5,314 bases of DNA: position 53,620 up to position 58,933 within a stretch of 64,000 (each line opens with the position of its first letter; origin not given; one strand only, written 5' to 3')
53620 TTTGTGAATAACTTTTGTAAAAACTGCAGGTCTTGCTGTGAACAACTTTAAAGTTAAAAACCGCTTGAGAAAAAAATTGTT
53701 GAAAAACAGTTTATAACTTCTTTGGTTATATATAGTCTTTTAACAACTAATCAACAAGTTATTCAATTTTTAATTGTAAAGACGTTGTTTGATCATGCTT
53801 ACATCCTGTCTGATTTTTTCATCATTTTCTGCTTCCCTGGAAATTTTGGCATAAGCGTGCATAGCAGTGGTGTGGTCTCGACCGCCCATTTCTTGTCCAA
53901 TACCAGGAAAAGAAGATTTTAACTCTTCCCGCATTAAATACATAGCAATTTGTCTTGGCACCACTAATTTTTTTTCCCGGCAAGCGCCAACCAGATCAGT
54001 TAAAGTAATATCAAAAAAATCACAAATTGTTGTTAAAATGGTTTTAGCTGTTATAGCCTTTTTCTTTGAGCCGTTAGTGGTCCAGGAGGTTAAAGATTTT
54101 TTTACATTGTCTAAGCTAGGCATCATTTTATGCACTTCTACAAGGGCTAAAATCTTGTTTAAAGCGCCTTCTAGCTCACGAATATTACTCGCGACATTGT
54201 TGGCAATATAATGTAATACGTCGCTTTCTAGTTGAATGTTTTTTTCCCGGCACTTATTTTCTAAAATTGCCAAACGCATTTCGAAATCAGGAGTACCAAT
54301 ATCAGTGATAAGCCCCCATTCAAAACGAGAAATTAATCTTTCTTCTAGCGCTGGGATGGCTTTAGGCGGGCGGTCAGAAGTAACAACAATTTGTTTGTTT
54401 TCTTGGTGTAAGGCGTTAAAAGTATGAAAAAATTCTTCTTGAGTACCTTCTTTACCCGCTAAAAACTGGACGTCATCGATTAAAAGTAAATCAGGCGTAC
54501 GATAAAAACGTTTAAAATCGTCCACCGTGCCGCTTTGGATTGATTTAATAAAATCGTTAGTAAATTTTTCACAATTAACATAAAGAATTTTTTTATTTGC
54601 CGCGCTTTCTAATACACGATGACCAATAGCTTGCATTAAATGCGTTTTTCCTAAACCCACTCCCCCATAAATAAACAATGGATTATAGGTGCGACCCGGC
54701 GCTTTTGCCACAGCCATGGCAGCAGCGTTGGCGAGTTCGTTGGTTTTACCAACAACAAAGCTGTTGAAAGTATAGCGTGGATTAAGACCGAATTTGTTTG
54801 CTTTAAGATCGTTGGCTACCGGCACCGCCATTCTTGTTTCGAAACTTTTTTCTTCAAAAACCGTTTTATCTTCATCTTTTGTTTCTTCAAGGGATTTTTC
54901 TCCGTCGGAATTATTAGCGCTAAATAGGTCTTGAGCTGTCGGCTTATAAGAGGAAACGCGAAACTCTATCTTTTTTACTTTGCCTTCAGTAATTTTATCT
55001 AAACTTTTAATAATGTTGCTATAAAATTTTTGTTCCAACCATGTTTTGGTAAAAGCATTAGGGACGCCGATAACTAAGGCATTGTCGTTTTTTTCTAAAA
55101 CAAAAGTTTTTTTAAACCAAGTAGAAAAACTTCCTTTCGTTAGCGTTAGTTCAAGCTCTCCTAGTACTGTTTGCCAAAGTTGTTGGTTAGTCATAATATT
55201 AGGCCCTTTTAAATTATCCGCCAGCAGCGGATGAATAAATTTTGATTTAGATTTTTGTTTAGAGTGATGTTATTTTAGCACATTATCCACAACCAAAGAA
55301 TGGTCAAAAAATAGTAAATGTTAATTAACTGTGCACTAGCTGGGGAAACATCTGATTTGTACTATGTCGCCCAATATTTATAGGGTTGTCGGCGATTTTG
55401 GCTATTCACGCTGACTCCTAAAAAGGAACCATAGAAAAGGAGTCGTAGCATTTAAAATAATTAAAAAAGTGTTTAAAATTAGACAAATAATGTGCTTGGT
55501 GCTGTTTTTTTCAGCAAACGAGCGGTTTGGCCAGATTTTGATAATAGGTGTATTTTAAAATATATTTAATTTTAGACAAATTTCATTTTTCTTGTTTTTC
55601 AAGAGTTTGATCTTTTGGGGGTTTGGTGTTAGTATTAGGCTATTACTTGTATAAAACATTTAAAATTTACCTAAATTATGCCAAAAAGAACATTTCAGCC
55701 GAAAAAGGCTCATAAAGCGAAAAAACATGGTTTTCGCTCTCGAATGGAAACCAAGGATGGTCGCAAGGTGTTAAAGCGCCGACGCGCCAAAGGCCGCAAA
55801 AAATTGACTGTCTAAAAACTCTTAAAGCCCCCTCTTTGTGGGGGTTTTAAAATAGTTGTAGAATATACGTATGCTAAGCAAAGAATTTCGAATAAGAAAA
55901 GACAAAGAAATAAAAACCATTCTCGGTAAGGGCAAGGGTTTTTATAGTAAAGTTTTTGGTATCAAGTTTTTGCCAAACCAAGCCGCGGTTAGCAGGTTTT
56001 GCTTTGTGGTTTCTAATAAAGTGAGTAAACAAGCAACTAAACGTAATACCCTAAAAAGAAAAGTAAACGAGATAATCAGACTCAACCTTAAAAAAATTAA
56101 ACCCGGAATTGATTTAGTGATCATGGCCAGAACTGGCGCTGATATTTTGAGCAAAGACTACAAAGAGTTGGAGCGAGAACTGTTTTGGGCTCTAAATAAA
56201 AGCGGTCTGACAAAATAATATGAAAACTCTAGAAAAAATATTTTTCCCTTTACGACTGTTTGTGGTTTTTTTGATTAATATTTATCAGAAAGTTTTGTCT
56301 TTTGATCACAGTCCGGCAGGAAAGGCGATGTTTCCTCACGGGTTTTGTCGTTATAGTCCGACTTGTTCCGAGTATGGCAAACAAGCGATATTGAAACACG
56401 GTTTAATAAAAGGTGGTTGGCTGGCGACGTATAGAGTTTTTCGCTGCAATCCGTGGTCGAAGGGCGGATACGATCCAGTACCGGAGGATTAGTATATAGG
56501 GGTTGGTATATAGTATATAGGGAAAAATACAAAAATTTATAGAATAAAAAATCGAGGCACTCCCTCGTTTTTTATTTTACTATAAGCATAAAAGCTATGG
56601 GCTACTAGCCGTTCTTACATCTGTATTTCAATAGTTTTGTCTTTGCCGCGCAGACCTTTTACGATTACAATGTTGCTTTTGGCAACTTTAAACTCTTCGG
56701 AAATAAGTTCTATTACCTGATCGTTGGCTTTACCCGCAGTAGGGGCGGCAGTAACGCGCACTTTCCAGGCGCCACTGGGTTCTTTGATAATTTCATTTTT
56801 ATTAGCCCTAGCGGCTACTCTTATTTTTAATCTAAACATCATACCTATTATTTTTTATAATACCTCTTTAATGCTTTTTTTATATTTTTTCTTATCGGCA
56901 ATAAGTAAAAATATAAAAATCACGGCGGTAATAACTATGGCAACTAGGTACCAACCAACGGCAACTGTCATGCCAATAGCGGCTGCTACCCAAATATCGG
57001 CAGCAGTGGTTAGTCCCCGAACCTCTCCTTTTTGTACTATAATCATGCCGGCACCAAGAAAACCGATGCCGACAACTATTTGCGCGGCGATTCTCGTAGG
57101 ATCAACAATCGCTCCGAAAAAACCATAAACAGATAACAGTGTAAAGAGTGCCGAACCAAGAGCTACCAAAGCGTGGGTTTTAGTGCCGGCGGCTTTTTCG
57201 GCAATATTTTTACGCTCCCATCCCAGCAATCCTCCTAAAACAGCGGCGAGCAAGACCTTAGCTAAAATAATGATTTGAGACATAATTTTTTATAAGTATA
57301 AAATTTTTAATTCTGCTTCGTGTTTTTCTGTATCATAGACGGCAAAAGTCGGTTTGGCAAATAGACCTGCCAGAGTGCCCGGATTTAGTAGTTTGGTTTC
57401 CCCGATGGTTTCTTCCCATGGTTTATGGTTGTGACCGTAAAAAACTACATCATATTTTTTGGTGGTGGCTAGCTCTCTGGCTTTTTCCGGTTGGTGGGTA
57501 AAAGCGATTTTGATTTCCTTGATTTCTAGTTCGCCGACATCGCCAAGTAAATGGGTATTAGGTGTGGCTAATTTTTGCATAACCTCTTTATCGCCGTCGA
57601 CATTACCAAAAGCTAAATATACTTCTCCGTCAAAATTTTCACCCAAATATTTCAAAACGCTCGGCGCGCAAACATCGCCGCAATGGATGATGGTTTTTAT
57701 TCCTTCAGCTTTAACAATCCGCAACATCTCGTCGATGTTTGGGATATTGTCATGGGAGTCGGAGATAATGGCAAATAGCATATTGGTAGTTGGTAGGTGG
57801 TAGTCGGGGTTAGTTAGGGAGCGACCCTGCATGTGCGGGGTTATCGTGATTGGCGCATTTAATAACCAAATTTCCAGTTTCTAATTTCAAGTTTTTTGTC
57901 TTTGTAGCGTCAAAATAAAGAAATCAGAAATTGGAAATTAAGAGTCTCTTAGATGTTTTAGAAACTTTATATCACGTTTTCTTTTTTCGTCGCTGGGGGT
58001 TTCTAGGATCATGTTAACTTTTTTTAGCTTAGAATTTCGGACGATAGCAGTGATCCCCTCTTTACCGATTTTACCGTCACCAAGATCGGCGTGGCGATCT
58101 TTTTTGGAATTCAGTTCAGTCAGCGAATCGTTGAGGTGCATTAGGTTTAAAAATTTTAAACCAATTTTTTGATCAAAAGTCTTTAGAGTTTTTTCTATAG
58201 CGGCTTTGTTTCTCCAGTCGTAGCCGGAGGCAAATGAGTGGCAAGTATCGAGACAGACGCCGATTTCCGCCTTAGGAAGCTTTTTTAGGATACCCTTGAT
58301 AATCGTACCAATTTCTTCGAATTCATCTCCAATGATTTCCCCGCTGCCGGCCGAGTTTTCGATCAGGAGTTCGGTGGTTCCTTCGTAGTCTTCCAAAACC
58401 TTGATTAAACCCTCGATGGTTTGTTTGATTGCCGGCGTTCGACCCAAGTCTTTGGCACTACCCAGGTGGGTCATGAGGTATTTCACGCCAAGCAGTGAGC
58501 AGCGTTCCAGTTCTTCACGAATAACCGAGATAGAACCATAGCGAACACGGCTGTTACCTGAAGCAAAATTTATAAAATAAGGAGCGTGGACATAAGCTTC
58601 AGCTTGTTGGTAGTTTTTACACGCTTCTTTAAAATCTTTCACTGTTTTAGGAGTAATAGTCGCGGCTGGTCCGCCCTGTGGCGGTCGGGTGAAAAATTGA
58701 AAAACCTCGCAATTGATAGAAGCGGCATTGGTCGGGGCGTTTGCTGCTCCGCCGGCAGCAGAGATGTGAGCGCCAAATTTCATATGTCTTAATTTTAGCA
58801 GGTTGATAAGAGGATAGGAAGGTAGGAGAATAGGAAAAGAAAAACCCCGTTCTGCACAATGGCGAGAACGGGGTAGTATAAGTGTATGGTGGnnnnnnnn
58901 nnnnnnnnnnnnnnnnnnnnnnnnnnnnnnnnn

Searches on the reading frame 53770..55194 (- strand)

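Call 76: search_protein_families(library=pfam, proteins=[window:53770-55194:-], max_evalue=0.001)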
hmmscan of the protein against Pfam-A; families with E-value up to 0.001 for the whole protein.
window:53770-55194:- (474 aa): 8 families
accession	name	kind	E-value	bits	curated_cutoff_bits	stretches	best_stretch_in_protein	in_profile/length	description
PF00308.24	Bac_DnaA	-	8.3e-73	244.3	23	1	137-298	1-162/162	Bacterial DnaA ATPAse domain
PF08299.17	Bac_DnaA_C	-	1.9e-24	85.9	31.5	1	384-451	2-69/69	Bacterial dnaA protein helix-turn-helix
PF11638.13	DnaA_N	-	1.5e-12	47.5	24.6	1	4-64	1-62/65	DnaA N-terminal domain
PF01695.23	IstB_IS21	-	2.5e-08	34.2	24.1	1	173-276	95-195/238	IstB-like ATP binding protein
PF00004.35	AAA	-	6.8e-08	33.5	21.2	1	174-292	2-128/131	ATPase family associated with various cellular activities (AAA)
PF13173.12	AAA_14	-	3.7e-06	27.4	27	1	171-273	3-97/129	AAA domain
PF01637.24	ATPase_2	-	3.4e-05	24.2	33.2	1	168-285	18-129/225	ATPase domain predominantly from Archaea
PF13401.12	AAA_22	-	0.00012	22.8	27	0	171-224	6-59/130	AAA domain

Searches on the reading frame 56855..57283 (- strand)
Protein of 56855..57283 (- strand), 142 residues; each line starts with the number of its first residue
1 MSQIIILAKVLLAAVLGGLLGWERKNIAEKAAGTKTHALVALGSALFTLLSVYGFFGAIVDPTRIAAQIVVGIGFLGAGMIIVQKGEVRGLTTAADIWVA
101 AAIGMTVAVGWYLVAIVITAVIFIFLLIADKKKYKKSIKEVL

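Call 76: search_protein_families(library=pfam, proteins=[window:56855-57283:-], max_evalue=0.001)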
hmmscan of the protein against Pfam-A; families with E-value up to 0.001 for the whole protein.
window:56855-57283:- (142 aa): 1 family
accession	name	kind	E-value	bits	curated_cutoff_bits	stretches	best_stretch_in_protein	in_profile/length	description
PF02308.21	MgtC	-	4.5e-36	124.3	31.4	1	11-130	2-116/121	MgtC family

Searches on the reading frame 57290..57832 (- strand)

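Call 76: search_protein_families(library=pfam, proteins=[window:57290-57832:-], max_evalue=0.001)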
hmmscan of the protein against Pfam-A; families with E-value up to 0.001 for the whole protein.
window:57290-57832:- (180 aa): 3 families
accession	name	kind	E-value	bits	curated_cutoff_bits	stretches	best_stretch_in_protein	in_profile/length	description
PF12850.12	Metallophos_2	-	1.5e-30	106.7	27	1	18-170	1-153/154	Calcineurin-like phosphoesterase superfamily domain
PF00149.33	Metallophos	-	5e-11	43.8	21.5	1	18-138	1-191/191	Calcineurin-like phosphoesterase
PF14582.11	Metallophos_3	-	1.9e-06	27.9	28.2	0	116-176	200-257/259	Metallophosphoesterase, calcineurin superfamily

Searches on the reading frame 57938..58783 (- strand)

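Call 76: search_protein_families(library=pfam, proteins=[window:57938-58783:-], max_evalue=0.001)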
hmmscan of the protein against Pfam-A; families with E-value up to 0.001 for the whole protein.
window:57938-58783:- (281 aa): 1 family
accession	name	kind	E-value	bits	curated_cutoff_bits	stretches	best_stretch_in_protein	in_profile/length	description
PF01261.30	AP_endonuc_2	-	1.5e-39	136.7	31.1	1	19-276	3-247/249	Xylose isomerase-like TIM barrel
